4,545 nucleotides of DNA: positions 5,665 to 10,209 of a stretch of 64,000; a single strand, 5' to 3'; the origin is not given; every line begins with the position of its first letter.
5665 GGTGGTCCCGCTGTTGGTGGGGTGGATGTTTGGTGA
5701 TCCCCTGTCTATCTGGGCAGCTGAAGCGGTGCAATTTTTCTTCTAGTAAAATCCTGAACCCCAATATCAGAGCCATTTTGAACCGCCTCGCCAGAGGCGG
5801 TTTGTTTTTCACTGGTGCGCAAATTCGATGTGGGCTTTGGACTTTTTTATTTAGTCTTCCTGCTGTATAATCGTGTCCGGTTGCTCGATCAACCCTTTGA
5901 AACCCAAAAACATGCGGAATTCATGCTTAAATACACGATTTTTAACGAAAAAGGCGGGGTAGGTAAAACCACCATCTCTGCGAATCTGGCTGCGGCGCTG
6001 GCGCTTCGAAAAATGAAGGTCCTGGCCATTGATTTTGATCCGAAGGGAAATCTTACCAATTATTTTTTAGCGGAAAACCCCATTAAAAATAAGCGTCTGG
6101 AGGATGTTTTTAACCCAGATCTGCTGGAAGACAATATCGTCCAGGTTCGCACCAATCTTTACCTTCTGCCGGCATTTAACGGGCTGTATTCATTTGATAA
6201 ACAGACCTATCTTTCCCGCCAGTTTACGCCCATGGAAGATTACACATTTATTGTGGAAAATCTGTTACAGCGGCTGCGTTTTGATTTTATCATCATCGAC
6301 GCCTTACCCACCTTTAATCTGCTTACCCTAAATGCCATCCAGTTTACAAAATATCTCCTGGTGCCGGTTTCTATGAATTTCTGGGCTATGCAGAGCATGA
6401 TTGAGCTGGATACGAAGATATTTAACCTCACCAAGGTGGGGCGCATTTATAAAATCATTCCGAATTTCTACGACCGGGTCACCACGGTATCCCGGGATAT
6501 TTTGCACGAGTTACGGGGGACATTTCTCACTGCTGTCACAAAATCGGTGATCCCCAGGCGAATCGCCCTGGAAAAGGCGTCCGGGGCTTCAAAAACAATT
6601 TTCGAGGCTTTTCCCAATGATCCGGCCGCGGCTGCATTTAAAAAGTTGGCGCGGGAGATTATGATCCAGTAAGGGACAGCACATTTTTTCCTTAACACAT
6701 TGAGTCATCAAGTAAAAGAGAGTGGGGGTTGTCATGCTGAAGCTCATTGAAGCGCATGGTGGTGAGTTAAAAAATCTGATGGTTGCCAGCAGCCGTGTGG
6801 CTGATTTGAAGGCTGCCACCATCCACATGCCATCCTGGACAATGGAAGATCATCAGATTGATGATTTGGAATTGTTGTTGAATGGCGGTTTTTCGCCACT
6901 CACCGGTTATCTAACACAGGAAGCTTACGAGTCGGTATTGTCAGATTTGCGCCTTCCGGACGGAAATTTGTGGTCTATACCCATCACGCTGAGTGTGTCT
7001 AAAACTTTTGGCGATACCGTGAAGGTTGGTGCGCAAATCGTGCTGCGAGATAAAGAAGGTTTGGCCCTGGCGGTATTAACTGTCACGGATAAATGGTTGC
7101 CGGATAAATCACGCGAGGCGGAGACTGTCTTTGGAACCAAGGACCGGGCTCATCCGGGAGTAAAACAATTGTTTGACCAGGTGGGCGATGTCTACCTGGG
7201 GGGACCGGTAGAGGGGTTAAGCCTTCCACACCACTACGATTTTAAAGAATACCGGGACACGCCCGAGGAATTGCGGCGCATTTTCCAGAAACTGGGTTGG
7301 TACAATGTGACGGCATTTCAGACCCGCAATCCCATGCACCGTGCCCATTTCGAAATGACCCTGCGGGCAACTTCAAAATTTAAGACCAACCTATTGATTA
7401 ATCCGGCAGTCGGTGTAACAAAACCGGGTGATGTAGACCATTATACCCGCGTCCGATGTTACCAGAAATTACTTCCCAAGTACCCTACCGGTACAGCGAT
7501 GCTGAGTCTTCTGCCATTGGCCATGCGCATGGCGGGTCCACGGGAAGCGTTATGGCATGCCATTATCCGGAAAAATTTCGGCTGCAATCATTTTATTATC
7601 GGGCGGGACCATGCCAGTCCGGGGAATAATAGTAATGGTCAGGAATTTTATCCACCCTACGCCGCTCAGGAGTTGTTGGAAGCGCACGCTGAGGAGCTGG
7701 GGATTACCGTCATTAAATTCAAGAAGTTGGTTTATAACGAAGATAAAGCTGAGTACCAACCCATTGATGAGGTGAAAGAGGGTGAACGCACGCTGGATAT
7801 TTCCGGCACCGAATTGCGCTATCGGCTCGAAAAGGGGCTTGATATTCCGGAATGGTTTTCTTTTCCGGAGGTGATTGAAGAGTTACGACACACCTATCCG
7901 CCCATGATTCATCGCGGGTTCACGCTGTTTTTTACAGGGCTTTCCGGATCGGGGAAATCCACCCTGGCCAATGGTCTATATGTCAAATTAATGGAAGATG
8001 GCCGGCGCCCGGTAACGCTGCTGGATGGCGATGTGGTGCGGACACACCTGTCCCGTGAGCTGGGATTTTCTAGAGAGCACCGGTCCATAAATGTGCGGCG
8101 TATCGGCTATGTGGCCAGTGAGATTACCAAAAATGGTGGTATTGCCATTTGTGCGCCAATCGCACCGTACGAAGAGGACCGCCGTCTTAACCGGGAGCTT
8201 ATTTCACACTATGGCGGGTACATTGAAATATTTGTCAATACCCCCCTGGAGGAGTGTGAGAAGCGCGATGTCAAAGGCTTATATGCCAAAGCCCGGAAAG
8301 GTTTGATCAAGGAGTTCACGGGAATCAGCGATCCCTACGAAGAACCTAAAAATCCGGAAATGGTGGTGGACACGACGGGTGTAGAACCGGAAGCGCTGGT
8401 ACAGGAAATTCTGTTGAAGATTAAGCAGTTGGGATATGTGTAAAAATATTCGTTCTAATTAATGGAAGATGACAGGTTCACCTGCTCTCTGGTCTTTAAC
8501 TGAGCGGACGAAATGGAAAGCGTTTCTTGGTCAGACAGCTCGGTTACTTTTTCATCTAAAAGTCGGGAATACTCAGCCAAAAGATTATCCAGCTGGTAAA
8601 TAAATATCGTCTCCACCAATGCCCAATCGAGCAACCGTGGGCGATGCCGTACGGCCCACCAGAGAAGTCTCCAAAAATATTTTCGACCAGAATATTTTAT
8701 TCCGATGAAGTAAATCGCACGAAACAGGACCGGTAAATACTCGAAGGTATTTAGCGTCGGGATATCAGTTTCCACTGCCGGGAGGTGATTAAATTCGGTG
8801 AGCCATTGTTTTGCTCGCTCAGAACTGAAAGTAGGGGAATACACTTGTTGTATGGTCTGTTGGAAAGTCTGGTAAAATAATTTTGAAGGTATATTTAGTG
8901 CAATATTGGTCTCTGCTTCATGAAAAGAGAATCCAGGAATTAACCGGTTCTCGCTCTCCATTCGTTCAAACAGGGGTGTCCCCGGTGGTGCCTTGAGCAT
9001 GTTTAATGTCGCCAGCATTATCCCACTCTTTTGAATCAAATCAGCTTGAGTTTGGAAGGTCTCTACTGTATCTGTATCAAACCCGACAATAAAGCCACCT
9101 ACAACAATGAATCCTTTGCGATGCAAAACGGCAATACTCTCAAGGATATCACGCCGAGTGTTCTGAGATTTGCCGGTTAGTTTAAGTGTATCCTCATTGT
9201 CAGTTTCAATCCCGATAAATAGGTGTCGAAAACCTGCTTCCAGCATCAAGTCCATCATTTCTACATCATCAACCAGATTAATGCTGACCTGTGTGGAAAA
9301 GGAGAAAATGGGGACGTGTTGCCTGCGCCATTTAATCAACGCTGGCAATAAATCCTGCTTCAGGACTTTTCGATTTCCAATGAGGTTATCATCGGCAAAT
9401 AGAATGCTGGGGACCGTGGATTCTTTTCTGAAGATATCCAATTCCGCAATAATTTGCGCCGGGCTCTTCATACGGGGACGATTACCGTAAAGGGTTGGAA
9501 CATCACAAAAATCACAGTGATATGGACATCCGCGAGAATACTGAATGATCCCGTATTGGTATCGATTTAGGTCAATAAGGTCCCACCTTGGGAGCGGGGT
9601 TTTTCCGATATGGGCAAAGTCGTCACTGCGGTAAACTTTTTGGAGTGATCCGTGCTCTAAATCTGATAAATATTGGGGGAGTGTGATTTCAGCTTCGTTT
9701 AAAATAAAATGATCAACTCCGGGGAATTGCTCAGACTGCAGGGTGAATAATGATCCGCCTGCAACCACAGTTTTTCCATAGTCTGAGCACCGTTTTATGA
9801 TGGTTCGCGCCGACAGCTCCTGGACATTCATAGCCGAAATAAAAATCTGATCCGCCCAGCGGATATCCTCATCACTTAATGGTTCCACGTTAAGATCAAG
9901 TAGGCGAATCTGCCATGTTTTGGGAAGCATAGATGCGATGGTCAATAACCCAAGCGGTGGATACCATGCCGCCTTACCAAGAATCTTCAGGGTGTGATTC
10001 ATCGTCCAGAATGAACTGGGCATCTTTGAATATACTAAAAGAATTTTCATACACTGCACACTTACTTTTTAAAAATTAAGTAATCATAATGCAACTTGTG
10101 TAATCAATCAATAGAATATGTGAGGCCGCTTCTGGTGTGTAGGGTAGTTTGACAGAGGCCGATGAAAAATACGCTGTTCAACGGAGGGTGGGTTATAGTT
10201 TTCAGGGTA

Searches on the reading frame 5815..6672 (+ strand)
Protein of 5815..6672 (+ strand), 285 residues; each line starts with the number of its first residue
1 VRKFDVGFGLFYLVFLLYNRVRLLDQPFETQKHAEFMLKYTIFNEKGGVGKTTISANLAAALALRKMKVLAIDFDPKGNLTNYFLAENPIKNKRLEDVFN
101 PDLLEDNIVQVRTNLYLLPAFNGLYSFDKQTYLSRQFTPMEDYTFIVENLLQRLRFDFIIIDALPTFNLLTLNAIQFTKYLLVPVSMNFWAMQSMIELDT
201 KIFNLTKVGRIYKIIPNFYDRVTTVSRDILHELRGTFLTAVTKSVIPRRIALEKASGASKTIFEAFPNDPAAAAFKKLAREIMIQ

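Call 64: search_protein_families(library=pfam, proteins=[window:5815-6672:+], max_evalue=0.0001)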
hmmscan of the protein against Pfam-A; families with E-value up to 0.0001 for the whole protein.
window:5815-6672:+ (285 aa): 7 families
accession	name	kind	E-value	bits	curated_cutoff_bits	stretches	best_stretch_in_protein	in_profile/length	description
PF13614.12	AAA_31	-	1.3e-30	107.1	27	1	41-203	5-165/177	AAA domain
PF01656.29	CbiA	-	1.9e-19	70.3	25.4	1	41-259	2-122/125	CobQ/CobB/MinD/ParA nucleotide binding domain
PF02374.21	ArsA_ATPase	-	6.8e-11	42.4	24.3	1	39-225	2-197/305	Anion-transporting ATPase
PF00142.24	Fer4_NifH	-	7.1e-09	36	25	1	44-87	6-49/271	4Fe-4S iron sulfur cluster binding proteins, NifH/frxC family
PF09140.17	MipZ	-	1.3e-07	31.6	20.7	1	43-206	6-150/262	ATPase MipZ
PF10609.15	ParA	-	1.7e-07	31.3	27.1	1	41-81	7-47/246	NUBPL iron-transfer P-loop NTPase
PF06564.18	CBP_BcsQ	-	2.6e-07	30.8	21.3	1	46-279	10-230/234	Cellulose biosynthesis protein BcsQ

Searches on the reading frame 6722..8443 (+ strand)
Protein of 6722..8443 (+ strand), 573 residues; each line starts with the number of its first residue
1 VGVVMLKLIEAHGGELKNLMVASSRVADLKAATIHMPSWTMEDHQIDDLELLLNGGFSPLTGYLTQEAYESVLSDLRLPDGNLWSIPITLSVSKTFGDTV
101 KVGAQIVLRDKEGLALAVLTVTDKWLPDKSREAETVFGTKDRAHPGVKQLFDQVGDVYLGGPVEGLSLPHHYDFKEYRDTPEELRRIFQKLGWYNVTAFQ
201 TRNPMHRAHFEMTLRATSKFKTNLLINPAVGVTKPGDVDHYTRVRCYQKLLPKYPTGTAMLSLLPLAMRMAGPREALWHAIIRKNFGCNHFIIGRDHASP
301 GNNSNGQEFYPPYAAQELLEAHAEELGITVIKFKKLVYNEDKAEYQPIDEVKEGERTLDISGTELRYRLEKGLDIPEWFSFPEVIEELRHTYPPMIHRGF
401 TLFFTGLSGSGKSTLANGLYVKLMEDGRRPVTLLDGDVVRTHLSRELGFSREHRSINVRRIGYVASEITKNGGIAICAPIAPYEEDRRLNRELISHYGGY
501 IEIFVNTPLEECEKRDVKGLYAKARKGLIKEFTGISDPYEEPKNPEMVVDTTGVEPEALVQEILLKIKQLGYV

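Call 64: search_protein_families(library=pfam, proteins=[window:6722-8443:+], max_evalue=0.0001)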
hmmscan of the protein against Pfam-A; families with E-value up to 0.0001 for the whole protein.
window:6722-8443:+ (573 aa): 3 families
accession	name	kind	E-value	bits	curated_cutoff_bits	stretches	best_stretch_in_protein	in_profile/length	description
PF01747.23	ATP-sulfurylase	-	4e-85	285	24.3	1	176-390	2-211/212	ATP-sulfurylase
PF01583.26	APS_kinase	-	1.7e-60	203.9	21.1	1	398-550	1-152/152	Adenylylsulphate kinase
PF14306.12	PUA_2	-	1e-49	168.7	27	1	9-166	1-157/159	PUA-like domain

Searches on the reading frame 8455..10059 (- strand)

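Call 64: search_protein_families(library=pfam, proteins=[window:8455-10059:-], max_evalue=0.0001)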
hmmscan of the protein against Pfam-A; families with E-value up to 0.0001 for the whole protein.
window:8455-10059:- (534 aa): 3 families
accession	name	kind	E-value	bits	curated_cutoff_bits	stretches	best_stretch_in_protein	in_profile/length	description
PF04055.27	Radical_SAM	-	4.1e-21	76.3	29.5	1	173-337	2-161/166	Radical SAM superfamily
PF13282.11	DUF4070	-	7.2e-18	65.4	22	1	361-490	1-131/144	Domain of unknown function (DUF4070)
PF02310.24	B12-binding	-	8.8e-09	35.7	32.1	1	33-129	12-119/121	B12 binding domain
